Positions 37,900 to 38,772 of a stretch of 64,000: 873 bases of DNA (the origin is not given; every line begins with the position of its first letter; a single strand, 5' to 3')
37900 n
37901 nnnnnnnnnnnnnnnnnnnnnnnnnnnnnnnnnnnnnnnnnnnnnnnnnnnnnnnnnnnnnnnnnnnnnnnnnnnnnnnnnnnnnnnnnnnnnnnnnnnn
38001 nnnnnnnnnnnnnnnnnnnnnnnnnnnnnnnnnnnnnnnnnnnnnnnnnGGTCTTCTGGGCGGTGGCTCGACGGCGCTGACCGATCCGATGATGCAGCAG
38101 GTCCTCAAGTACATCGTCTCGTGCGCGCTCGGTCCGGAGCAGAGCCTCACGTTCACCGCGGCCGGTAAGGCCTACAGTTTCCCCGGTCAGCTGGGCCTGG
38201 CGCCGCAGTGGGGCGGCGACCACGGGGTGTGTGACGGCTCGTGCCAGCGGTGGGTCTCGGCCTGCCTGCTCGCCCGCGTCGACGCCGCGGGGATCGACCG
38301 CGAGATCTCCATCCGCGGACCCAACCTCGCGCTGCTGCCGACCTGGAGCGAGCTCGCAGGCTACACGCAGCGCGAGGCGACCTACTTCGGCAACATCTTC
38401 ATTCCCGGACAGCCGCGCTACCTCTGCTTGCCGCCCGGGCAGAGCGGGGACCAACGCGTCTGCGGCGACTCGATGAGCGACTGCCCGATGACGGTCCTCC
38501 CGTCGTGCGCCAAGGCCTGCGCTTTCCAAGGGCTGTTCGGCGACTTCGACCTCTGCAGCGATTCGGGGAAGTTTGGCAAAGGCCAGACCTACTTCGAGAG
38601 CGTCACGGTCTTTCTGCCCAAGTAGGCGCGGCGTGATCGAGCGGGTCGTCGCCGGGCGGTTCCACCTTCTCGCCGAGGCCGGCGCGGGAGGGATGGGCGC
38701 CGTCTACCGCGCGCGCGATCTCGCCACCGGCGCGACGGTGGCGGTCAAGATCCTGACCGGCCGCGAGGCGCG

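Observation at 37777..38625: Lipoprotein with a perfect pentapeptide-repeat array encoded by 15-bp tandem DNA repeats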

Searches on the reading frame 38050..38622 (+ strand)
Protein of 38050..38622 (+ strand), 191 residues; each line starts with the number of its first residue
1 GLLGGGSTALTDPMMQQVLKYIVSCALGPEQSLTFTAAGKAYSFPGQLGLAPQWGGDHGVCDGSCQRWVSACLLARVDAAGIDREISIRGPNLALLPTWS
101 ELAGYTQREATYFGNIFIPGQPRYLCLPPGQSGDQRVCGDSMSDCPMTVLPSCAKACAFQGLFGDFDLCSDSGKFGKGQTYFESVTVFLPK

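Call 7: find_homologous_proteins(query=window:38050-38622:+, max_evalue=0.001)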
Query seq(191 aa) (191 aa): 399 proteins with E <= 0.001 among 570 candidates; the best 120 are listed.
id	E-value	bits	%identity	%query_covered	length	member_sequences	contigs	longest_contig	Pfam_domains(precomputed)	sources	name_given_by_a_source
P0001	2.9e-127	440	100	100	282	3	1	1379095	PF25296.2,PF01744.26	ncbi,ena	-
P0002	1.0e-104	366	84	97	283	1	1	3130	PF01744.26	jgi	jgi:hypothetical protein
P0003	2.2e-101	355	80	100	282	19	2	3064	PF25296.2,PF01744.26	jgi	-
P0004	2.3e-100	352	79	100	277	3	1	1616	PF25296.2,PF01744.26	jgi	jgi:hypothetical protein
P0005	5.5e-100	351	79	100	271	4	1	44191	PF01744.26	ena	-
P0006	1.1e-99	350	80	100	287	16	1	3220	PF25296.2,PF01744.26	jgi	jgi:hypothetical protein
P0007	8.6e-99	347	79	100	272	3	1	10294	-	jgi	jgi:hypothetical protein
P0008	2.0e-98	346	78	100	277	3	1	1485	PF25296.2,PF01744.26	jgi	jgi:hypothetical protein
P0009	4.2e-98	345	77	100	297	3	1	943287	PF25296.2,PF01744.26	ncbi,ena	-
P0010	5.0e-97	341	78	100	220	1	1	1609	PF01744.26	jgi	jgi:hypothetical protein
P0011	2.3e-92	326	74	96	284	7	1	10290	PF25296.2,PF01744.26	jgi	jgi:GLTT repeat (6 copies)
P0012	8.3e-92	324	74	100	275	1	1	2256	PF01744.26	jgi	jgi:hypothetical protein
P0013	1.3e-91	324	74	100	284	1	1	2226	PF01744.26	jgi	jgi:hypothetical protein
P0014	2.6e-91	323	75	96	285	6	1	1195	PF25296.2,PF01744.26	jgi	jgi:GLTT repeat (6 copies)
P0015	6.1e-91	321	74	95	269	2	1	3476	-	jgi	jgi:hypothetical protein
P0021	1.5e-88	314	75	92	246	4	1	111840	-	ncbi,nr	ncbi:MAG TPA: hypothetical protein VMT03_02215 [Polyangia bacterium]|nr:hypothetical protein [Polyan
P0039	1.2e-83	298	71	96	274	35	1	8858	-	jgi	-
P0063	7.7e-78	279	65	95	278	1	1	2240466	-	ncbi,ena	-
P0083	7.2e-71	256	58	97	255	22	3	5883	-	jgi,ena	-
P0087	4.4e-70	253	60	95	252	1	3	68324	-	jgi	jgi:hypothetical protein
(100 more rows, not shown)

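Call 14: find_encoding_contigs(protein=P0001, flank=6000, max_places=3)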
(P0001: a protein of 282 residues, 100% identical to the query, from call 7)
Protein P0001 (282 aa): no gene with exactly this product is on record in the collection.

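Call 15: find_encoding_contigs(protein=P0009, flank=6000, max_places=3)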
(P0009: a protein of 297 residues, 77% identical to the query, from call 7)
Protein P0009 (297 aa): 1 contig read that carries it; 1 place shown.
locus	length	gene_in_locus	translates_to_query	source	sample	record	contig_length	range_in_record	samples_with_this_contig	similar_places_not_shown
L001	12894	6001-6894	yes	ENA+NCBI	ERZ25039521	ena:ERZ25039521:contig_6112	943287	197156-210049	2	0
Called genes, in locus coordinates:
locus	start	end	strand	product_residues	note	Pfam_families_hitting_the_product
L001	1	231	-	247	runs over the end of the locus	PF01487:DHquinase_I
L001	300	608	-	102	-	-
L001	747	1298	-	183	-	-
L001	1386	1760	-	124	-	-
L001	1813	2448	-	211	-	PF00081:Sod_Fe_N, PF02777:Sod_Fe_C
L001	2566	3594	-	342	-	PF00149:Metallophos, PF12850:Metallophos_2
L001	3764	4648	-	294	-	PF00126:HTH_1, PF03466:LysR_substrate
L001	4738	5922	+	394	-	PF00682:HMGL-like, PF22617:HCS_D2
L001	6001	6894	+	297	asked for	PF01744:GLTT (weak), PF25296:Decapeptide, PF01744:GLTT (weak)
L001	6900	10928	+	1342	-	PF00069:Pkinase, PF03109:ABC1 (weak), PF07714:PK_Tyr_Ser-Thr, PF13191:AAA_16, PF13424:TPR_12 (weak)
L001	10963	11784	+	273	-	-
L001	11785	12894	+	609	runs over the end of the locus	PF00890:FAD_binding_2, PF03486:HI0933_like (faint), PF07992:Pyr_redox_2, PF02910:Succ_DH_flav_C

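Call 16: find_encoding_contigs(protein=P0063, flank=6000, max_places=3)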
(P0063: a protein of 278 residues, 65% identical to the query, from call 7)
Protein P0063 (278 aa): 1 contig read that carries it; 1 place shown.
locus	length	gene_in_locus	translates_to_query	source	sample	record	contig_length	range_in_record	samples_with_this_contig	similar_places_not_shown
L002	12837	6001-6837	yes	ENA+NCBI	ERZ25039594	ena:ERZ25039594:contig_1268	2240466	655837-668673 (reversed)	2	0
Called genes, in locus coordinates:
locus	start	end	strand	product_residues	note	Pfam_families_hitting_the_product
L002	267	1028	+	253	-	PF07494:Reg_prop (faint), PF08450:SGL (faint), PF24684:Vgb_lyase, PF01436:NHL (faint), PF13449:Phytase-like (faint), PF24684:Vgb_lyase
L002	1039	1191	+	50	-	-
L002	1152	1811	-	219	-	-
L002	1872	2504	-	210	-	PF00081:Sod_Fe_N, PF02777:Sod_Fe_C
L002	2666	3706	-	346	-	PF00149:Metallophos, PF12850:Metallophos_2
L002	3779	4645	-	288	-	PF00126:HTH_1, PF03466:LysR_substrate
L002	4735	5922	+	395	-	PF00682:HMGL-like, PF22617:HCS_D2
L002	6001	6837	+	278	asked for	-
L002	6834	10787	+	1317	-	PF00069:Pkinase, PF03109:ABC1 (faint), PF07714:PK_Tyr_Ser-Thr, PF13191:AAA_16, PF13424:TPR_12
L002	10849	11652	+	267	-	-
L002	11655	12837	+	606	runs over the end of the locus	PF00890:FAD_binding_2, PF01266:DAO (faint), PF03486:HI0933_like (faint), PF07992:Pyr_redox_2, PF02910:Succ_DH_flav_C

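Call 18: find_encoding_contigs(protein=P0087, flank=6000, max_places=2)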
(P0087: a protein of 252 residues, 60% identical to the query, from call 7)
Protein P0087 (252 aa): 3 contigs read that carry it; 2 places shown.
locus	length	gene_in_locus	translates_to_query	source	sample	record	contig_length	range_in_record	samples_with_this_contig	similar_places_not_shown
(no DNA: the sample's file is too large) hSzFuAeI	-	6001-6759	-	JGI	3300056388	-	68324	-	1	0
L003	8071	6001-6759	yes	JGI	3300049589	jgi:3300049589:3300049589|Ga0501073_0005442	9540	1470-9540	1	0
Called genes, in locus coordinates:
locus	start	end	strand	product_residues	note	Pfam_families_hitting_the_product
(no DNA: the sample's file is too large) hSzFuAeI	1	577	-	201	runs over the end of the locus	-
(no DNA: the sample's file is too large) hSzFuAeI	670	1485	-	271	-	-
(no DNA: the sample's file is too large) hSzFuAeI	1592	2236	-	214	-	PF00081:Sod_Fe_N, PF02777:Sod_Fe_C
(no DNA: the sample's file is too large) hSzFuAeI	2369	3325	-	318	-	PF00149:Metallophos, PF12850:Metallophos_2 (weak)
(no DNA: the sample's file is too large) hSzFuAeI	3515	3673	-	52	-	PF18919:DUF5670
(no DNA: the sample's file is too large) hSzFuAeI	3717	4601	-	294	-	PF00126:HTH_1, PF03466:LysR_substrate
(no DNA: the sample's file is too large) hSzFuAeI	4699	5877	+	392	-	PF00682:HMGL-like, PF22617:HCS_D2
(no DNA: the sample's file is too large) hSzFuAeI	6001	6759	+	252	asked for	-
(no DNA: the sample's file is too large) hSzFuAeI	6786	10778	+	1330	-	PF00069:Pkinase, PF03109:ABC1 (faint), PF07714:PK_Tyr_Ser-Thr, PF13374:TPR_10 (faint), PF13191:AAA_16, PF17874:TPR_MalT (weak), PF13424:TPR_12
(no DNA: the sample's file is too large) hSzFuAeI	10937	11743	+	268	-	-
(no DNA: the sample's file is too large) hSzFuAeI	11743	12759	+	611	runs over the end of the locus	PF00890:FAD_binding_2, PF01266:DAO (faint), PF03486:HI0933_like (faint), PF07992:Pyr_redox_2, PF02910:Succ_DH_flav_C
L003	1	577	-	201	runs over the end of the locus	-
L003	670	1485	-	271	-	-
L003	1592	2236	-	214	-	PF00081:Sod_Fe_N, PF02777:Sod_Fe_C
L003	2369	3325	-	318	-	PF00149:Metallophos, PF12850:Metallophos_2 (weak)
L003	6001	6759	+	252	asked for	-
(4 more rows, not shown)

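Call 19: find_encoding_contigs(protein=P0021, flank=6000, max_places=2)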
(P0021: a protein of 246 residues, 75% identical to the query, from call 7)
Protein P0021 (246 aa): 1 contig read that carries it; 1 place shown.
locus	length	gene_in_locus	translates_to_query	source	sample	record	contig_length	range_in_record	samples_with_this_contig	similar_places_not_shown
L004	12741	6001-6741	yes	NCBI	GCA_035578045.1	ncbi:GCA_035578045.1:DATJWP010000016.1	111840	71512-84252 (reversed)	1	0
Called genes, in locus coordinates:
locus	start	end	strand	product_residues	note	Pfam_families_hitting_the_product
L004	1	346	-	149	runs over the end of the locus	-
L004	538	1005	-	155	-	-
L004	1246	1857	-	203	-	-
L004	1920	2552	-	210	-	PF00081:Sod_Fe_N, PF02777:Sod_Fe_C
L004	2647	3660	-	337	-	PF00149:Metallophos, PF12850:Metallophos_2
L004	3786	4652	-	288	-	PF00126:HTH_1, PF03466:LysR_substrate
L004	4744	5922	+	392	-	PF00682:HMGL-like, PF22617:HCS_D2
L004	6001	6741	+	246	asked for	-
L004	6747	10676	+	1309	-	PF00069:Pkinase, PF07714:PK_Tyr_Ser-Thr, PF03109:ABC1 (weak), PF13191:AAA_16, PF13424:TPR_12 (weak)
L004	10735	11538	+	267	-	-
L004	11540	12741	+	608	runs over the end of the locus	PF00890:FAD_binding_2, PF01266:DAO (faint), PF03486:HI0933_like (faint), PF07992:Pyr_redox_2 (weak), PF02910:Succ_DH_flav_C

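Call 24: list_cluster_members(proteins=[P0001, P0003, P0006, P0039, P0083])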
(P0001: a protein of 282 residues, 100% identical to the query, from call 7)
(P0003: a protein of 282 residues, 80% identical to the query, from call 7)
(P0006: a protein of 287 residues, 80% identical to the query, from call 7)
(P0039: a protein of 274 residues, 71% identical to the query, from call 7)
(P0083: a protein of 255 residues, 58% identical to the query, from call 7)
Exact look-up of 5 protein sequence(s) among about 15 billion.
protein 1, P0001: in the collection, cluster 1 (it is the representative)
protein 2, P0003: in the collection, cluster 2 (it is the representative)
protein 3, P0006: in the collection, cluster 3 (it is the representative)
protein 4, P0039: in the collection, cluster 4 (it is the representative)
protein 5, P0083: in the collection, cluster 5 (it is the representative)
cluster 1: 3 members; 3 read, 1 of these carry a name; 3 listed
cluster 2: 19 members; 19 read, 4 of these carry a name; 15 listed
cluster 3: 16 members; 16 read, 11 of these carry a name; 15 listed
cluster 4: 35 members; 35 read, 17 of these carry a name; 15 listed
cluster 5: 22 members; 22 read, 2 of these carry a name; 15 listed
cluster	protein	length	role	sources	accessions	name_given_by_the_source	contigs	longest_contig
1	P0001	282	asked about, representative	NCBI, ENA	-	-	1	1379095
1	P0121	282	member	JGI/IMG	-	GLTT repeat (6 copies)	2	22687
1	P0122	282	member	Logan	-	-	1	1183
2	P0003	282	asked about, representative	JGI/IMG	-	-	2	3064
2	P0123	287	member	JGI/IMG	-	GLTT repeat (6 copies)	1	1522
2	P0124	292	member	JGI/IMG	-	hypothetical protein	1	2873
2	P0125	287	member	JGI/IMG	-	hypothetical protein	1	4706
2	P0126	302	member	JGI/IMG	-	GLTT repeat (6 copies)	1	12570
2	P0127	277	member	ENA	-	-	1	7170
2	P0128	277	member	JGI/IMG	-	-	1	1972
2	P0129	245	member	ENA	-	-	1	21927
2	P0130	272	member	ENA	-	-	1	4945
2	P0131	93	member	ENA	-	-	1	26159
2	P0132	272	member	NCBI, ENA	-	-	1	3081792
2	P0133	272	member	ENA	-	-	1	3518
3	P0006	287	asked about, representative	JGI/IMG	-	hypothetical protein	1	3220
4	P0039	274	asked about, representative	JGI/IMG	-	-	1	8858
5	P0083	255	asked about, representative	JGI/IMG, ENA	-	-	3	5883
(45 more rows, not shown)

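Call 41: search_protein_representatives(alignment_id=A2)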
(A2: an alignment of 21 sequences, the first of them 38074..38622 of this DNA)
Query: 21 sequences, 183 profile positions. Proteins with E-value up to 0.001 (for the whole library): 2018; up to 1e-10: 1364; up to 1e-30: 95. The best 150 are listed.
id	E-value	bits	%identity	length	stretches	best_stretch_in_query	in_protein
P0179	5.1e-91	319.5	-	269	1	1-183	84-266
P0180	5.3e-68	244.5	-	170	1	14-183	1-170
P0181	1.3e-63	230.2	-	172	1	11-182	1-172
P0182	3.9e-60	218.9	-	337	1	2-181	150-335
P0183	1.3e-59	217.2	-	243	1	1-181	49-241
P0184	3.7e-58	212.4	-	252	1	2-183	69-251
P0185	5.5e-58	211.9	-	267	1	1-181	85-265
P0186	9.8e-57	207.8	-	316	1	2-167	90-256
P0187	1.9e-56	206.8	-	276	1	1-181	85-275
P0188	3.0e-56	206.2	-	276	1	1-181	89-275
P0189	2.8e-55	203.0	-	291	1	1-181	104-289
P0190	5.5e-54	198.8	-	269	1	1-181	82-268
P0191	6.4e-54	198.6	-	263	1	1-182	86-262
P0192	6.8e-54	198.5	-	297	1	1-181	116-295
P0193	1.1e-53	197.8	-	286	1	2-181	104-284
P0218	8.1e-39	149.4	-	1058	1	1-151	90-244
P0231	3.8e-36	140.7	-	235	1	2-181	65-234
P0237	2.9e-35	137.8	-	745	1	6-151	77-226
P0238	3.5e-35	137.5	-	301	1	2-152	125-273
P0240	1.4e-34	135.6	-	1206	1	4-181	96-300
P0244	2.7e-34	134.7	-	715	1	6-165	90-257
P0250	1.1e-33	132.7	-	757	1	6-182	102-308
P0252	1.9e-33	131.9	-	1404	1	6-132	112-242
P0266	7.7e-32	126.7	-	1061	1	3-182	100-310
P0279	6.2e-30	120.5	-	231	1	7-181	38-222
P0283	2.7e-29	118.4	-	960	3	10-167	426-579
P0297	3.3e-28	114.8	-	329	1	5-181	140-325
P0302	6.1e-28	114.0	-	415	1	4-181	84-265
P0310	2.9e-27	111.8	-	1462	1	5-150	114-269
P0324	1.5e-26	109.4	-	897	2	8-182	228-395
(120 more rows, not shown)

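Call 44: search_protein_families(library=pfam, proteins=[P0218, P0240, P0252, P0266, P0283, P0310, P0237, P0250, P0324], max_evalue=0.01)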
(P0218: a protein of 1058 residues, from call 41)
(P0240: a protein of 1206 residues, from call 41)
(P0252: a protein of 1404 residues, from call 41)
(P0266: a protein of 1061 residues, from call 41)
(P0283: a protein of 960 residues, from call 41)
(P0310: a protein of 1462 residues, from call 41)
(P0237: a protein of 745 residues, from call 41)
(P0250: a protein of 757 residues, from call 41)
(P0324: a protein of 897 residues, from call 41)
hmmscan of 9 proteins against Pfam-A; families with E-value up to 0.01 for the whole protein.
P0218 (1058 aa): 2 families
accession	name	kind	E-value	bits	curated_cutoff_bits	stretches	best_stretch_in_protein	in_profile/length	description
PF01744.25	GLTT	-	1.3e-06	28.4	21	2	36-62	2-28/28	GLTT repeat (6 copies)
PF06739.17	SBBP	-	0.0036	17.7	20.5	0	551-577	4-31/38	Beta-propeller repeat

P0240 (1206 aa): 4 families
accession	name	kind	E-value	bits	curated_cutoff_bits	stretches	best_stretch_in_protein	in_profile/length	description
PF02494.22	HYR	-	3.7e-31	107.7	21.7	3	1011-1091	1-81/81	HYR domain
PF01744.25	GLTT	-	4.5e-08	33.1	21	1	61-87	1-27/28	GLTT repeat (6 copies)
PF25296.1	Decapeptide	-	1.6e-05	25.1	45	1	41-87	21-67/74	Decapeptide repeat region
PF06739.17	SBBP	-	0.0005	20.4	20.5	0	547-574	2-30/38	Beta-propeller repeat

P0252 (1404 aa): 6 families
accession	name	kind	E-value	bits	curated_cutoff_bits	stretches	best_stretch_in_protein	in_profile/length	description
PF07691.17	PA14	-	9.9e-19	68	24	1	788-881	42-142/147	PA14 domain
PF04151.21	PPC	-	1.1e-08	36.2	25.9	1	1040-1103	4-70/70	Bacterial pre-peptidase C-terminal domain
PF02494.22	HYR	-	2e-08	34.9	21.7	1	1229-1285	21-77/81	HYR domain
PF22352.2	K319L-like_PKD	-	0.00037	20.9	27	1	1129-1206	1-82/84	K319L-like, PKD domain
PF06739.17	SBBP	-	0.003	17.9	20.5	0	415-434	10-30/38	Beta-propeller repeat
PF21027.3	Sde0182_C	-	0.0036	18.3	27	1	1146-1180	2-34/83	Cellulose-binding protein Sde0182, C-terminal domain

P0266 (1061 aa): 2 families
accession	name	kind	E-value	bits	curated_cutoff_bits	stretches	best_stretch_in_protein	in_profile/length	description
PF02494.22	HYR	-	1.2e-18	67.6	21.7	2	785-864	2-81/81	HYR domain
PF01744.25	GLTT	-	1.9e-05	24.8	21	1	42-68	2-28/28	GLTT repeat (6 copies)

P0283 (960 aa): 4 families
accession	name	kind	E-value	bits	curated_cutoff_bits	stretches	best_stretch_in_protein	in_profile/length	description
PF25390.1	WD40_RLD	-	4.4e-58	197.8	150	1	578-908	26-356/363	RCC1-like domain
PF13540.12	RCC1_2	-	4.8e-50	166.6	22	5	690-719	1-30/30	Regulator of chromosome condensation (RCC1) repeat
PF00415.24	RCC1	-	7.4e-37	126.1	21.7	5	603-650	1-49/50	Regulator of chromosome condensation (RCC1) repeat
PF25384.1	Alsin_RLD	-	4.4e-08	33.3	100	1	690-727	277-314/405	Alsin RCC1-like domain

P0310 (1462 aa): 4 families
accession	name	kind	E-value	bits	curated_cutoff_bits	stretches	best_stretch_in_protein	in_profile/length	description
PF25390.1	WD40_RLD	-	6.8e-143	476.8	150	3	899-1200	18-336/363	RCC1-like domain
PF00415.24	RCC1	-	3.1e-97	319.5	21.7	9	928-975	1-50/50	Regulator of chromosome condensation (RCC1) repeat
PF13540.12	RCC1_2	-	1.7e-95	311.1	22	11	962-991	1-30/30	Regulator of chromosome condensation (RCC1) repeat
PF25384.1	Alsin_RLD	-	3.2e-16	60.1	100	1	961-998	276-313/405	Alsin RCC1-like domain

P0237 (745 aa): 1 family
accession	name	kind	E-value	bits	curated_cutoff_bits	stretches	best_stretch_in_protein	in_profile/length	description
PF06739.17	SBBP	-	0.00021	21.6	20.5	0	370-390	8-30/38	Beta-propeller repeat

P0250 (757 aa): 0 families

P0324 (897 aa): 4 families
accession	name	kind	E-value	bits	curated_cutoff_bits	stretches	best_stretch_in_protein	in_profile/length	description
PF25390.1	WD40_RLD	-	8.8e-69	233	150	3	519-817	88-357/363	RCC1-like domain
PF13540.12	RCC1_2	-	2.4e-35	119.9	22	4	578-607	1-30/30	Regulator of chromosome condensation (RCC1) repeat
PF00415.24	RCC1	-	6.2e-28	97.6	21.7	2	723-757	1-36/50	Regulator of chromosome condensation (RCC1) repeat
PF25384.1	Alsin_RLD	-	7.2e-10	39.2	100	1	576-613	275-312/405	Alsin RCC1-like domain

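Call 46: find_related_loci(query=A2, collection=genome_contigs, flank=3000)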
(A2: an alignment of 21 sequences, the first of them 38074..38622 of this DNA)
Query A2 (183 aa) in genome_contigs; peptide patterns used: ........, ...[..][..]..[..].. (x = any residue, [..] = any of these).
95 stretches matched a pattern; 53 encode a relative of the query (tblastn E <= 1e-3); 53 distinct loci.
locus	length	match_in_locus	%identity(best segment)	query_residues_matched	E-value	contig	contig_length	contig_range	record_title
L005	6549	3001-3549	80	1-183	3e-100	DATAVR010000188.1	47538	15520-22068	MAG TPA_asm: Polyangia bacterium isolate SMAG_U5604 k141_2409534, whole genome shotgun sequence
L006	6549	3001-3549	74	1-183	3e-97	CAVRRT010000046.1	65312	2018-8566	MAG: uncultured proteobacterium isolate MFD04540.bin.2.43 genome assembly, contig: contig_41201, whole genome shotgun se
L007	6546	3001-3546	77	2-183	1e-95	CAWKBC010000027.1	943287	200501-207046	MAG: uncultured proteobacterium isolate MFD04540.bin.3.176 genome assembly, contig: contig_6112, whole genome shotgun se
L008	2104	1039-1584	76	2-183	3e-99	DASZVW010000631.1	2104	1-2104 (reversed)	MAG TPA_asm: Polyangia bacterium isolate SMAG_U6141 k141_112836, whole genome shotgun sequence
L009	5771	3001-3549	75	2-183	1e-91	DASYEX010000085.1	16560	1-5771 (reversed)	MAG TPA_asm: Polyangia bacterium isolate SMAG_U4998 k141_4816973, whole genome shotgun sequence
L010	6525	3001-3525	75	9-183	2e-91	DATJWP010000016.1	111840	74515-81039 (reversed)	MAG TPA_asm: Polyangia bacterium isolate SMAG_U15102 k141_2420548, whole genome shotgun sequence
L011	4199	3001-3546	70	2-183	2e-90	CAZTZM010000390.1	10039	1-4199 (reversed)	MAG TPA_asm: uncultured Myxococcales bacterium isolate binchicken_co84_305 genome assembly, contig: k141_1115501, whole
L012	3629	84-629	71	2-183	7e-88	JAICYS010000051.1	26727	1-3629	MAG: Myxococcota bacterium isolate LS_ISSM_2_bin.42 k141_2878392_length_26727_cov_12.0000, whole genome shotgun sequence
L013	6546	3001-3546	68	2-183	5e-87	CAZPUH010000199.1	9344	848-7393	MAG TPA_asm: uncultured Myxococcales bacterium isolate binchicken_co84_299 genome assembly, contig: k141_1753595, whole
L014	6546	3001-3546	69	2-183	4e-86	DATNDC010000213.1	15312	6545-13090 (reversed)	MAG TPA_asm: Polyangia bacterium isolate SMAG_U11232 k141_2762055, whole genome shotgun sequence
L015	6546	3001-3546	68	2-183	9e-85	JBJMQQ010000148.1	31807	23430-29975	MAG: Polyangia bacterium isolate H2_16_all_fractions_metab_conc_60_70_13 k255_4957243, whole genome shotgun sequence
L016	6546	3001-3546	67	2-183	8e-84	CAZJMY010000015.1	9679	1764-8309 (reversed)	MAG TPA_asm: uncultured Myxococcales bacterium isolate binchicken_co84_298 genome assembly, contig: k141_224785, whole g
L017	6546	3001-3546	65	2-183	2e-82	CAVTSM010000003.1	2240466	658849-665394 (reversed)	MAG: uncultured proteobacterium isolate MFD09368.bin.2.175 genome assembly, contig: contig_1268, whole genome shotgun se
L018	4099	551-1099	61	1-183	2e-75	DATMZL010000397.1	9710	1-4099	MAG TPA_asm: Polyangia bacterium isolate SMAG_U13173 k141_235281, whole genome shotgun sequence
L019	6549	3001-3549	57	1-183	1e-72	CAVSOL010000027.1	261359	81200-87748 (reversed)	MAG: uncultured proteobacterium isolate MFD03066.bin.2.147 genome assembly, contig: contig_77997, whole genome shotgun s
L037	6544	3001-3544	79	1-182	8e-81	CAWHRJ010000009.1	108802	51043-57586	MAG: uncultured proteobacterium isolate MFD06714.bin.2.117 genome assembly, contig: contig_47725, whole genome shotgun s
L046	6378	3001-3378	39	2-131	1e-19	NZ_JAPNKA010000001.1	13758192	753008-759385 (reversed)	Archangium lansingense strain MIWBW ctg.000000F, whole genome shotgun sequence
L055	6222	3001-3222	45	8-82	6e-13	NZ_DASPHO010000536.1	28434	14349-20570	MAG: Hyalangium sp. isolate SMAG_U11958 k141_1921313, whole genome shotgun sequence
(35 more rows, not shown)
